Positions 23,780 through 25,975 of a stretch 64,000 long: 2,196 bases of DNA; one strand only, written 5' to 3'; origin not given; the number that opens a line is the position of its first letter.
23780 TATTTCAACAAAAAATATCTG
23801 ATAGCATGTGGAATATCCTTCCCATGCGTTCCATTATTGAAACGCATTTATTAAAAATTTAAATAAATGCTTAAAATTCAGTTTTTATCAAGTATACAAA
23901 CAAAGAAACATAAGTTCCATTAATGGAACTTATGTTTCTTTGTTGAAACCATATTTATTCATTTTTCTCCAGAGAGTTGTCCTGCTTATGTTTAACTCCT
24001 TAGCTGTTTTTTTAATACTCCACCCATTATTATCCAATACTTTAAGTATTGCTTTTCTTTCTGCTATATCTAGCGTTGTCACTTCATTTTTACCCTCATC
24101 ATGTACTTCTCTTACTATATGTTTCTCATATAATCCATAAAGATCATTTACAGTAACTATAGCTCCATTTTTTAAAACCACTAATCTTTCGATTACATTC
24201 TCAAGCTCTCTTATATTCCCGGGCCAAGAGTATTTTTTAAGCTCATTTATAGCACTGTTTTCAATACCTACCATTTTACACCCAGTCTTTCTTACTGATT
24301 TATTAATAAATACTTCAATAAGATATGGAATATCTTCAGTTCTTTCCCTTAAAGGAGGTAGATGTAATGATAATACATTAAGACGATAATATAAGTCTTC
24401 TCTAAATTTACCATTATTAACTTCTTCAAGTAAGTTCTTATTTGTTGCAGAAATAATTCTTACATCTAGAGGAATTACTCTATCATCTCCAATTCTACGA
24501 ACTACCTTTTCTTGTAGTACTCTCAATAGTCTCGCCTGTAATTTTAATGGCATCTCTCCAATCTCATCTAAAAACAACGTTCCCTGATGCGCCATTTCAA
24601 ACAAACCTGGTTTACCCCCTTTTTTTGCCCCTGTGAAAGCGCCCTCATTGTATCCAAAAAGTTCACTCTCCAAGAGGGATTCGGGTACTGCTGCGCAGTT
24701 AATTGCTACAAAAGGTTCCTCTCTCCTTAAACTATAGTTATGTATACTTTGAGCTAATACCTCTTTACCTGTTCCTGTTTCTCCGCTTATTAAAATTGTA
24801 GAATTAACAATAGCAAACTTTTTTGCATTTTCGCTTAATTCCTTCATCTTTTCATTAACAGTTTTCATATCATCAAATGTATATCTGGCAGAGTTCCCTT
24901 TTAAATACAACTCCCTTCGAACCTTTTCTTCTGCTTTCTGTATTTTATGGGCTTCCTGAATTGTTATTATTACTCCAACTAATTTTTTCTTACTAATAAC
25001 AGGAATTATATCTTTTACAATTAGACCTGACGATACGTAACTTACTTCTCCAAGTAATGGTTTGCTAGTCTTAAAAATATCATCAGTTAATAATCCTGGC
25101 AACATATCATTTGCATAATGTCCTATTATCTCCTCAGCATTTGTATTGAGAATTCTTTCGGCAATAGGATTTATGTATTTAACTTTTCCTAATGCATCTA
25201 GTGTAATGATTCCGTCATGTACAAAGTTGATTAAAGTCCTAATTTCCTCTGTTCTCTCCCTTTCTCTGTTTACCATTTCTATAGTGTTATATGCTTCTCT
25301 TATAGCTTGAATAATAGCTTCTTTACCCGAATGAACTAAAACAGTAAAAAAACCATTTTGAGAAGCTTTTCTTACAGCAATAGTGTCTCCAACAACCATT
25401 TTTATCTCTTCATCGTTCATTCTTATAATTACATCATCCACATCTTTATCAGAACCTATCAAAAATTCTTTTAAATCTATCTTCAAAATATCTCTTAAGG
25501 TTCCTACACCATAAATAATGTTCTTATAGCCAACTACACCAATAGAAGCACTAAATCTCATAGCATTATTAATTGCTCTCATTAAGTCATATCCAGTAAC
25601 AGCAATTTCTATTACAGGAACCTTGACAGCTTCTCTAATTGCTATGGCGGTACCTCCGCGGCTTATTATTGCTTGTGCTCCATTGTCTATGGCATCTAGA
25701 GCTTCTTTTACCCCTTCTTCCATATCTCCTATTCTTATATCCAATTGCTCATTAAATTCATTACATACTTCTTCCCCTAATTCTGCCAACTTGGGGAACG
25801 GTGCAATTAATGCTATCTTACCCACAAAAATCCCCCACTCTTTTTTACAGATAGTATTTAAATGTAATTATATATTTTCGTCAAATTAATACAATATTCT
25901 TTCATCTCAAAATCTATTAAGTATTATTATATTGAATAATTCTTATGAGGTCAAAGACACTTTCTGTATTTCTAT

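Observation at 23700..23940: Candidate sigma-54 promoter with upstream inverted repeat and a 34-bp perfect palindrome at the regulator's stop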

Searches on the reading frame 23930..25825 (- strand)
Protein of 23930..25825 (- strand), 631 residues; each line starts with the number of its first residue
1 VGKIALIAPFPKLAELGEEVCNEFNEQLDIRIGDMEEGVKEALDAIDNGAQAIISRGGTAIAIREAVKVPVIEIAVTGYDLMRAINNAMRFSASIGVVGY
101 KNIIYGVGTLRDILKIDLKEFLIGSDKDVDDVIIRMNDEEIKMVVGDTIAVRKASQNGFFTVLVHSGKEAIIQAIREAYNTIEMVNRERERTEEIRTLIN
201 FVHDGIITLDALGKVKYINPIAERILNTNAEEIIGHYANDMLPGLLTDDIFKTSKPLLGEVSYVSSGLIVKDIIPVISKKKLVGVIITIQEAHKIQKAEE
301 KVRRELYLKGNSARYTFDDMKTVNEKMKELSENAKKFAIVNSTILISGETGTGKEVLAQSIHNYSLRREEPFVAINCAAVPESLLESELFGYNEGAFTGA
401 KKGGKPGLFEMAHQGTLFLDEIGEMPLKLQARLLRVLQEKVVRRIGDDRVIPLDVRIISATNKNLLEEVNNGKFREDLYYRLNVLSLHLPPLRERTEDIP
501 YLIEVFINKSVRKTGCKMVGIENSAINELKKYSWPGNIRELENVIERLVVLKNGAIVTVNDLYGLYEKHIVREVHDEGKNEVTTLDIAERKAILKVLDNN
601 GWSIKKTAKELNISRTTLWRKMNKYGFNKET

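Call 8: search_protein_families(library=pfam, proteins=[window:23930-25825:-])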
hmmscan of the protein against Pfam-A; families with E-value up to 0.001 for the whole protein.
window:23930-25825:- (631 aa): 15 families
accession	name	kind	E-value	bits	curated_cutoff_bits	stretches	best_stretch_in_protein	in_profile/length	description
PF00158.32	Sigma54_activat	-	2.4e-71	239.3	20.2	1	323-487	4-167/168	Sigma-54 interaction domain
PF06506.16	PrpR_N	-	3.9e-44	150.6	29.1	1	25-188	4-167/167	Propionate catabolism activator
PF25601.1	AAA_lid_14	-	7.2e-24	83.9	27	1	493-563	1-71/87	AAA+ ATPase lid domain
PF14532.12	Sigma54_activ_2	-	2.4e-20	73.6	25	1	326-492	6-138/138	Sigma-54 interaction domain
PF02954.25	HTH_8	-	2.9e-13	49.8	22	1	585-625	2-42/42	Bacterial regulatory protein, Fis family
PF01078.27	Mg_chelatase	-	1.7e-06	28.1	20.3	1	342-462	23-157/207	Magnesium chelatase, subunit ChlI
PF18024.7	HTH_50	-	4.2e-06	26.8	27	1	586-627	9-49/50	Helix-turn-helix domain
PF02796.21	HTH_7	-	1e-05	26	23.8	1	599-624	19-44/45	Helix-turn-helix domain of resolvase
PF13384.12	HTH_23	-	2.5e-05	24.4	24.6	1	586-620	3-36/50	Homeodomain-like domain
PF00004.35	AAA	-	3.2e-05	24.8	21.2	0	344-468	1-116/131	ATPase family associated with various cellular activities (AAA)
PF07724.20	AAA_2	-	0.00017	22.1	27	1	342-464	4-126/166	AAA domain (Cdc48 subfamily)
PF07728.20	AAA_5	-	0.00033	21.1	22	0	344-465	2-125/139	AAA domain (dynein-related subfamily)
PF08279.18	HTH_11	-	0.00037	20.8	25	0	590-622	2-36/55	HTH domain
PF00989.32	PAS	-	0.00041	20.8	22.6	0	194-241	2-49/113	PAS fold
PF08448.16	PAS_4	-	0.00064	20.4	23.1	0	204-248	6-50/110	PAS fold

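Call 12: find_homologous_proteins(query=window:23930-25825:-, max_evalue=1e-50)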
Query window:23930-25825:- (631 aa): 7991 proteins with E <= 1e-50 among 8000 candidates; the best 120 are listed.
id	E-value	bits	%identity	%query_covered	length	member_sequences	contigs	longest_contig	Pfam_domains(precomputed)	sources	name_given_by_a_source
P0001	0.0e+0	1372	100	100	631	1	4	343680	PF00158.33,PF13384.13,PF06506.17,PF25601.2,PF02954.26,PF02796.22,PF18024.8,PF14532.13,PF01078.28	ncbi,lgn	-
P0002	1.3e-277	940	68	100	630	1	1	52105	PF00158.33,PF06506.17,PF25601.2,PF02954.26,PF14532.13,PF07728.21,PF01078.28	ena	-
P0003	2.3e-243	827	59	100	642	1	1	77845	PF00158.33,PF06506.17,PF25601.2,PF02954.26,PF18024.8,PF14532.13,PF07728.21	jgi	jgi:PAS domain S-box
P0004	2.3e-235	801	58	100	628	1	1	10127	PF00158.33,PF07724.21,PF06506.17,PF25601.2,PF02954.26,PF00004.36,PF00989.32,PF14532.13,PF07728.21,PF01078.28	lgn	-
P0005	7.5e-196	670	57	88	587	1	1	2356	PF00158.33,PF06506.17,PF25601.2,PF02954.26,PF00989.32,PF14532.13,PF01078.28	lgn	-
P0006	3.7e-190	651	49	99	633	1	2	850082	PF13188.14,PF00158.33,PF06506.17,PF25601.2,PF02954.26,PF08448.17,PF00989.32,PF14532.13,PF07728.21,PF01078.28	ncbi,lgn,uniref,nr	ncbi:MAG: sigma 54-interacting transcriptional regulator [Thermoanaerobacteraceae bacterium]|uniref:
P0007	1.0e-187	643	48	100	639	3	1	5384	PF13426.14,PF13188.14,PF00158.33,PF06506.17,PF25601.2,PF02954.26,PF08448.17,PF00989.32,PF14532.13,PF07728.21,PF01078.28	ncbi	ncbi:MAG: sigma 54-interacting transcriptional regulator [Moorellaceae bacterium]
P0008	2.5e-187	642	48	99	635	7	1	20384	PF13188.14,PF00158.33,PF06506.17,PF25601.2,PF02954.26,PF00989.32,PF14532.13,PF07728.21,PF01078.28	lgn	-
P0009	3.3e-186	638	47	100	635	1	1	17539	PF13188.14,PF00158.33,PF06506.17,PF25601.2,PF02954.26,PF08448.17,PF00989.32,PF14532.13,PF07728.21,PF01078.28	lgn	-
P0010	1.7e-185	636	48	99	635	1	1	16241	PF13188.14,PF00158.33,PF06506.17,PF25601.2,PF02954.26,PF00989.32,PF14532.13,PF07728.21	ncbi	-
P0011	1.8e-185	636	48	99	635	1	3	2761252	PF13188.14,PF00158.33,PF06506.17,PF25601.2,PF02954.26,PF00989.32,PF14532.13,PF07728.21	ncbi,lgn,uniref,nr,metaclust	ncbi:Proprionate catabolism activator, Fis family [Tepidanaerobacter acetatoxydans Re1]|uniref:Propr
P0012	4.0e-185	635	48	99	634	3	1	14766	PF13188.14,PF00158.33,PF06506.17,PF25601.2,PF02954.26,PF00989.32,PF14532.13,PF07728.21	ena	-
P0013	6.5e-185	634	48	99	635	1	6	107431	PF13188.14,PF00158.33,PF06506.17,PF25601.2,PF02954.26,PF00989.32,PF14532.13,PF07728.21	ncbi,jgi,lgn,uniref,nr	ncbi:sigma 54-interacting transcriptional regulator [Tepidanaerobacter sp. EBM-38]|uniref:sigma 54-i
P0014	7.6e-185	634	48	99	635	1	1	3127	PF00158.33,PF06506.17,PF25601.2,PF02954.26,PF14532.13,PF07728.21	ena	-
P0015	1.3e-184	633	48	99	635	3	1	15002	PF13188.14,PF00158.33,PF06506.17,PF25601.2,PF02954.26,PF00989.32,PF14532.13,PF07728.21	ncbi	-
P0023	2.2e-180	619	47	99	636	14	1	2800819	PF13188.14,PF00158.33,PF06506.17,PF25601.2,PF02954.26,PF08448.17,PF00989.32,PF14532.13,PF07728.21,PF01078.28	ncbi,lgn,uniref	ncbi:Anaerobic nitric oxide reductase transcription regulator NorR [Moorella thermoacetica]|uniref:s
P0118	9.5e-162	558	46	98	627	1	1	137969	PF13426.14,PF00158.33,PF06506.17,PF25601.2,PF02954.26,PF00004.36,PF00989.32,PF14532.13,PF07728.21,PF01078.28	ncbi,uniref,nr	ncbi:sigma 54-interacting transcriptional regulator [Thermohalobacter berrensis]|uniref:Fis family t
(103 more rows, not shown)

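Call 13: find_encoding_contigs(protein=P0002, flank=6000, max_places=2)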
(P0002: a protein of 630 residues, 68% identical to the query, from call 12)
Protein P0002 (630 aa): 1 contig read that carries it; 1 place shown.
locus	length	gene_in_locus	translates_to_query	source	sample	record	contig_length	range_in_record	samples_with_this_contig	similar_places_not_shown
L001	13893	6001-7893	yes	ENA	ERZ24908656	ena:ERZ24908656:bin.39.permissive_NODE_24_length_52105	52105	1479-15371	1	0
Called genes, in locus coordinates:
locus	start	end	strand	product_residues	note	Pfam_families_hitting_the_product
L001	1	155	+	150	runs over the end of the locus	PF04463:2-thiour_desulf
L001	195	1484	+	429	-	PF00275:EPSP_synthase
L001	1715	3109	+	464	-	PF07730:HisKA_3, PF02518:HATPase_c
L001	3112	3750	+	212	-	PF00072:Response_reg, PF00196:GerE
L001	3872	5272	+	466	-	PF00890:FAD_binding_2, PF01134:GIDA (faint), PF01266:DAO, PF01494:FAD_binding_3 (faint), PF03486:HI0933_like, PF07992:Pyr_redox_2, PF12831:FAD_oxidored, PF13450:NAD_binding_8 (weak), +1 more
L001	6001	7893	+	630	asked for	PF06506:PrpR_N, PF07728:AAA_5 (faint), PF00158:Sigma54_activat, PF14532:Sigma54_activ_2, PF01078:Mg_chelatase (faint), PF25601:AAA_lid_14, PF02954:HTH_8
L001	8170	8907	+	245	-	-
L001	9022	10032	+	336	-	PF03401:TctC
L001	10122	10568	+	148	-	PF07331:TctB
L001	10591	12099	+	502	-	PF01970:TctA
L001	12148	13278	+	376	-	PF00465:Fe-ADH, PF13685:Fe-ADH_2 (weak), PF25137:ADH_Fe_C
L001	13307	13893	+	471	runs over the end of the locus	PF01979:Amidohydro_1, PF07969:Amidohydro_3 (weak)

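Call 14: find_encoding_contigs(protein=P0003, flank=6000, max_places=2)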
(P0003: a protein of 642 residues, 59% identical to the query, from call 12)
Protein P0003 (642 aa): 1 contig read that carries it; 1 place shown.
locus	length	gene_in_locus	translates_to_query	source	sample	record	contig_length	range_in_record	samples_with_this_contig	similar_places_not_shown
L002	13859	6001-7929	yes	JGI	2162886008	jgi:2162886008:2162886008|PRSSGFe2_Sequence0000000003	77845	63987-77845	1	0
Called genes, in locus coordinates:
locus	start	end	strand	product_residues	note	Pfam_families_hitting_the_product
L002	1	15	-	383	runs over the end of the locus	PF13433:Peripla_BP_5, PF13458:Peripla_BP_6, PF01094:ANF_receptor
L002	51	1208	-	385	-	PF00465:Fe-ADH, PF13685:Fe-ADH_2, PF25137:ADH_Fe_C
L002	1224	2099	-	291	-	PF00701:DHDPS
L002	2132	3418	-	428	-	PF07005:SBD_N, PF17042:NBD_C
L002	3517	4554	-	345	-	PF00389:2-Hacid_dh, PF02826:2-Hacid_dh_C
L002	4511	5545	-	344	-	PF04166:PdxA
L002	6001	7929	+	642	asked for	PF06506:PrpR_N, PF00158:Sigma54_activat, PF14532:Sigma54_activ_2, PF07728:AAA_5 (weak), PF25601:AAA_lid_14, PF02954:HTH_8, PF18024:HTH_50 (weak)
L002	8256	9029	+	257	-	PF00106:adh_short, PF08659:KR, PF13561:adh_short_C2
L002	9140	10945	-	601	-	PF06506:PrpR_N, PF00158:Sigma54_activat, PF14532:Sigma54_activ_2, PF25601:AAA_lid_14, PF02954:HTH_8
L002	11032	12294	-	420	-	PF00155:Aminotran_1_2, PF01041:DegT_DnrJ_EryC1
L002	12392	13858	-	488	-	?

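Call 15: find_encoding_contigs(protein=P0004, flank=6000, max_places=2)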
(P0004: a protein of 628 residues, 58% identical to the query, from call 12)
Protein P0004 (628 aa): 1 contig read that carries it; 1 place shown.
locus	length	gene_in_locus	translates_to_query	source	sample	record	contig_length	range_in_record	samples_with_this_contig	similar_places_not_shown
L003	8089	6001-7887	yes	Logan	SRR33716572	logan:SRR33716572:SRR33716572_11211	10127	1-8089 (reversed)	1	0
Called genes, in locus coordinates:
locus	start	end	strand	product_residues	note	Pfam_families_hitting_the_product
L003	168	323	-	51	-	-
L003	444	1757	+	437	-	PF02424:ApbE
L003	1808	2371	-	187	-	PF07155:ECF-ribofla_trS, PF12822:ECF_trnsprt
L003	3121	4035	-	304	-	PF13306:LRR_5 (weak)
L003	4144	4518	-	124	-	-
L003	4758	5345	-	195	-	-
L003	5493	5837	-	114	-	-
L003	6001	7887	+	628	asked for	PF06506:PrpR_N, PF00989:PAS (weak), PF00158:Sigma54_activat, PF14532:Sigma54_activ_2, PF07724:AAA_2 (weak), PF07728:AAA_5 (weak), PF25601:AAA_lid_14, PF02954:HTH_8, +2 more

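Call 21: find_related_loci(query=window:23930-25825:-, collection=genome_contigs, flank=4000)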
Query window:23930-25825:- (631 aa) in genome_contigs; peptide patterns used: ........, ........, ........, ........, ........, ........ (x = any residue, [..] = any of these).
37 stretches matched a pattern, but none encodes a relative of the query by tblastn (E <= 1e-3).

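Call 26: find_encoding_contigs(protein=P0001, flank=500, max_places=4)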
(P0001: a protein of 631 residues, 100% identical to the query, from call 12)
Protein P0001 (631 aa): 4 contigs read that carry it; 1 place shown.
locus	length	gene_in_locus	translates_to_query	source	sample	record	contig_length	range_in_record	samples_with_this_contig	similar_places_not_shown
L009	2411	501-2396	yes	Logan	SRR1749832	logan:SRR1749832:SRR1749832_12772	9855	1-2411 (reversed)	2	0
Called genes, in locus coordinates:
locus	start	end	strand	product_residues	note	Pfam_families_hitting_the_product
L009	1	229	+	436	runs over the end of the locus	PF19289:PmbA_TldD_3rd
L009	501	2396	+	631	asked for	PF06506:PrpR_N, PF01078:Mg_chelatase (faint), PF00158:Sigma54_activat, PF14532:Sigma54_activ_2, PF25601:AAA_lid_14, PF18024:HTH_50 (faint), PF02796:HTH_7 (faint), PF02954:HTH_8, +1 more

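Call 27: find_encoding_contigs(protein=P0011, flank=5000, max_places=1)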
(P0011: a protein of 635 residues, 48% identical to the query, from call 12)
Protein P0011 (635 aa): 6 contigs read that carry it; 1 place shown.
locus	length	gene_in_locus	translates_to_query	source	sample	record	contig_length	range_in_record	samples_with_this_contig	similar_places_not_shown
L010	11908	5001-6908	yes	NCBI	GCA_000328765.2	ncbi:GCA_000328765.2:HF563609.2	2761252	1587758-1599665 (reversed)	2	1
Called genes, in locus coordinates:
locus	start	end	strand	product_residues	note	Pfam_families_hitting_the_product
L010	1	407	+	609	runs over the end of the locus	PF01541:GIY-YIG, PF12826:HHH_2 (faint), PF27096:UvrC_M, PF02151:UVR, PF22920:UvrC_RNaseH, PF08459:UvrC_RNaseH_dom, PF14520:HHH_5, PF00633:HHH (faint)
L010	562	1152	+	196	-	PF07670:Gate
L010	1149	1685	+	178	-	PF07670:Gate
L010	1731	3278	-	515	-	PF00015:MCPsignal, PF02743:dCache_1, PF17203:sCache_3_2 (weak), PF22673:MCP-like_PDC_1 (weak)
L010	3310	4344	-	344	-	PF00155:Aminotran_1_2, PF01212:Beta_elim_lyase, PF01041:DegT_DnrJ_EryC1 (faint), PF01276:OKR_DC_1 (faint), PF01053:Cys_Met_Meta_PP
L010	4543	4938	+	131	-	PF03780:Asp23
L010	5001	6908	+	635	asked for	PF06506:PrpR_N, PF00989:PAS (weak), PF13188:PAS_8 (weak), PF00158:Sigma54_activat, PF14532:Sigma54_activ_2, PF07728:AAA_5 (weak), PF25601:AAA_lid_14, PF02954:HTH_8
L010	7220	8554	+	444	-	PF07005:SBD_N, PF17042:NBD_C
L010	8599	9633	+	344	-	PF04166:PdxA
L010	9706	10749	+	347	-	PF16912:Glu_dehyd_C (faint), PF08240:ADH_N, PF00107:ADH_zinc_N, PF13602:ADH_zinc_N_2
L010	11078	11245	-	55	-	-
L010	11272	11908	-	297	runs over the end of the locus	PF13546:DDE_5, PF01609:DDE_Tnp_1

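Call 28: find_encoding_contigs(protein=P0006, flank=5000, max_places=1)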
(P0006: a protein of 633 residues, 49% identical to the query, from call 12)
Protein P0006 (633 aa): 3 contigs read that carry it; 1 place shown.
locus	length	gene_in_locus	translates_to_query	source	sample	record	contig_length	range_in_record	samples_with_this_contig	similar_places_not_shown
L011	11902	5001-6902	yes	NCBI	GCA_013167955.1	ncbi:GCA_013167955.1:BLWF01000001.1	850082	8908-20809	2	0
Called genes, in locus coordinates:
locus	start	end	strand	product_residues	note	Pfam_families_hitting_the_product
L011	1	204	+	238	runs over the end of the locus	PF00392:GntR, PF07702:UTRA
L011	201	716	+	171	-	PF00383:dCMP_cyt_deam_1, PF14437:MafB19-deam, PF14439:Bd3614-deam (weak)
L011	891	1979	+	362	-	PF02653:BPD_transp_2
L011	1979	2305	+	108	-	PF02653:BPD_transp_2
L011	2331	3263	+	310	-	PF02608:Bmp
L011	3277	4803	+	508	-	PF00005:ABC_tran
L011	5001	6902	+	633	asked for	PF06506:PrpR_N, PF00989:PAS, PF13188:PAS_8 (weak), PF00158:Sigma54_activat, PF14532:Sigma54_activ_2, PF07728:AAA_5 (weak), PF25601:AAA_lid_14, PF02954:HTH_8, +2 more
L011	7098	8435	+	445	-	PF07005:SBD_N, PF17042:NBD_C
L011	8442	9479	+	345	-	PF04166:PdxA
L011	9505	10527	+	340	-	PF08240:ADH_N, PF16912:Glu_dehyd_C, PF00107:ADH_zinc_N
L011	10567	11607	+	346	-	PF08240:ADH_N, PF16912:Glu_dehyd_C, PF00107:ADH_zinc_N, PF13602:ADH_zinc_N_2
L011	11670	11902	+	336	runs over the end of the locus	PF03480:DctP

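Call 49: find_encoding_contigs(protein=P0005, flank=3000, max_places=2)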
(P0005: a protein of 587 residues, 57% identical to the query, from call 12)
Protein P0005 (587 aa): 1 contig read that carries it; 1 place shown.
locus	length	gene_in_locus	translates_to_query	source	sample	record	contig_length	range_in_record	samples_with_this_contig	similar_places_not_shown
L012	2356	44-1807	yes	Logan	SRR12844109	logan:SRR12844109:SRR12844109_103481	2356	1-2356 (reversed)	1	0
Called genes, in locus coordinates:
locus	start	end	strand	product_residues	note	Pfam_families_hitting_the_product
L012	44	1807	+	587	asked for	PF06506:PrpR_N, PF00989:PAS (faint), PF00158:Sigma54_activat, PF14532:Sigma54_activ_2, PF01078:Mg_chelatase (faint), PF25601:AAA_lid_14, PF02954:HTH_8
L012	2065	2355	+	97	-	?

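Call 68: find_encoding_contigs(protein=P0118, flank=4000, max_places=1)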
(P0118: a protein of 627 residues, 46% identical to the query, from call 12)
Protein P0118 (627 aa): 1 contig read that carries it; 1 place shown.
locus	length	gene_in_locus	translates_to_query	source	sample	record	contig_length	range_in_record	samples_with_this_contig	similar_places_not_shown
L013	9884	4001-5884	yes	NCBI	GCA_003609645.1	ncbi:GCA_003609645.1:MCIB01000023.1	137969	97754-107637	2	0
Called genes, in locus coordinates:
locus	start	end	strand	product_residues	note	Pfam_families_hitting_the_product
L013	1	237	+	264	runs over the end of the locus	-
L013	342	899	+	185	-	-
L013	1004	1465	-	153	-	PF12844:HTH_19, PF13560:HTH_31, PF01381:HTH_3, PF13443:HTH_26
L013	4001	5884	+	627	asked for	PF06506:PrpR_N, PF00989:PAS, PF13426:PAS_9 (weak), PF00158:Sigma54_activat, PF14532:Sigma54_activ_2, PF00004:AAA (weak), PF25601:AAA_lid_14, PF02954:HTH_8, +2 more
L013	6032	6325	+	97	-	PF08666:SAF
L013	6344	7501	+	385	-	PF04295:GD_AH_second, PF20629:GD_AH_C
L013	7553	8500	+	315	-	PF03812:KdgT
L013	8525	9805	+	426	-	PF07005:SBD_N, PF17042:NBD_C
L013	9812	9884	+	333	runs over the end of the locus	PF04166:PdxA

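Call 69: find_encoding_contigs(protein=P0023, flank=4000, max_places=1)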
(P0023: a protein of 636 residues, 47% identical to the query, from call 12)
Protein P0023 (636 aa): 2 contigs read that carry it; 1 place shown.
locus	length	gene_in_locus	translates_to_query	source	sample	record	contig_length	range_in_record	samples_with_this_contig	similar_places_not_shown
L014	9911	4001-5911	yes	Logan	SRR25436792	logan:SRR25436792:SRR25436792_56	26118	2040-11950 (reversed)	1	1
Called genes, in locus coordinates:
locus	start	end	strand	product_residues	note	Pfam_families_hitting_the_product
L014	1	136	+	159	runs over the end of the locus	PF13237:Fer4_10, PF13247:Fer4_11, PF12838:Fer4_7, PF13187:Fer4_9 (weak), PF25160:LdpA_Fe-S-bd (weak), PF00037:Fer4 (weak), PF12797:Fer4_2 (weak), PF12837:Fer4_6 (weak), +4 more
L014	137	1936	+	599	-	PF02730:AFOR_N, PF01314:AFOR_C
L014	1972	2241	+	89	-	PF02597:ThiS, PF09138:Urm1 (weak)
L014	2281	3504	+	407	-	PF07992:Pyr_redox_2, PF13738:Pyr_redox_3 (faint), PF00070:Pyr_redox, PF18267:Rubredoxin_C (weak)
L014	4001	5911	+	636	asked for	PF06506:PrpR_N, PF00989:PAS, PF13188:PAS_8, PF08448:PAS_4 (weak), PF00158:Sigma54_activat, PF14532:Sigma54_activ_2, PF25601:AAA_lid_14, PF02954:HTH_8, +2 more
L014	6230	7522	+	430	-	PF07005:SBD_N, PF17042:NBD_C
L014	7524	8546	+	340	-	PF04166:PdxA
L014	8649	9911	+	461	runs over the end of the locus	PF02447:GntP_permease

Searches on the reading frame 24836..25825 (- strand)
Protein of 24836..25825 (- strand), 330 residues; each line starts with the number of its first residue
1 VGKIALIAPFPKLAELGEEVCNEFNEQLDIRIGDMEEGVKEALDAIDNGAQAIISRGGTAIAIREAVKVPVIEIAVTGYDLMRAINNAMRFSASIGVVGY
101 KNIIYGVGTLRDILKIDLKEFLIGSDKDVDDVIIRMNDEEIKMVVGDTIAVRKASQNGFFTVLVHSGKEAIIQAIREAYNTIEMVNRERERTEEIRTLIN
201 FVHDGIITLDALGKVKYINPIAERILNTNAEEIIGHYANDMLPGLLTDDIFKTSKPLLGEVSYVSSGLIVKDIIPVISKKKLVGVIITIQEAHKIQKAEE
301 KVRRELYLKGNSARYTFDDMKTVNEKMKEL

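Call 24: find_related_loci(query=A2, collection=genome_contigs, flank=4000)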
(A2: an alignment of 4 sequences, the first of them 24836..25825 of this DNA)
Query A2 (330 aa) in genome_contigs; peptide patterns used: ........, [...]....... (x = any residue, [..] = any of these).
182 stretches matched a pattern, but none encodes a relative of the query by tblastn (E <= 1e-3).

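Call 25: find_related_loci(query=A2, collection=metagenome_contigs, flank=4000)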
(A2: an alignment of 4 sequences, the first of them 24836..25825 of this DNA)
Query A2 (330 aa) in metagenome_contigs; peptide patterns used: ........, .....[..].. (x = any residue, [..] = any of these).
140 stretches matched a pattern; 5 encode a relative of the query (tblastn E <= 1e-3); 5 distinct loci.
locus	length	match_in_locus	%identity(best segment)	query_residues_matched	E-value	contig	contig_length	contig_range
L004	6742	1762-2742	36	3-329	2e-71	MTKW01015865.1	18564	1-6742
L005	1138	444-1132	36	3-232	3e-39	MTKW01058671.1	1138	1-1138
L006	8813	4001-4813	23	53-317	7e-20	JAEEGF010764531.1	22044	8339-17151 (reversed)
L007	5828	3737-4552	23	53-318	2e-19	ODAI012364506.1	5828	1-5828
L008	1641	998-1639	23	1-209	9e-17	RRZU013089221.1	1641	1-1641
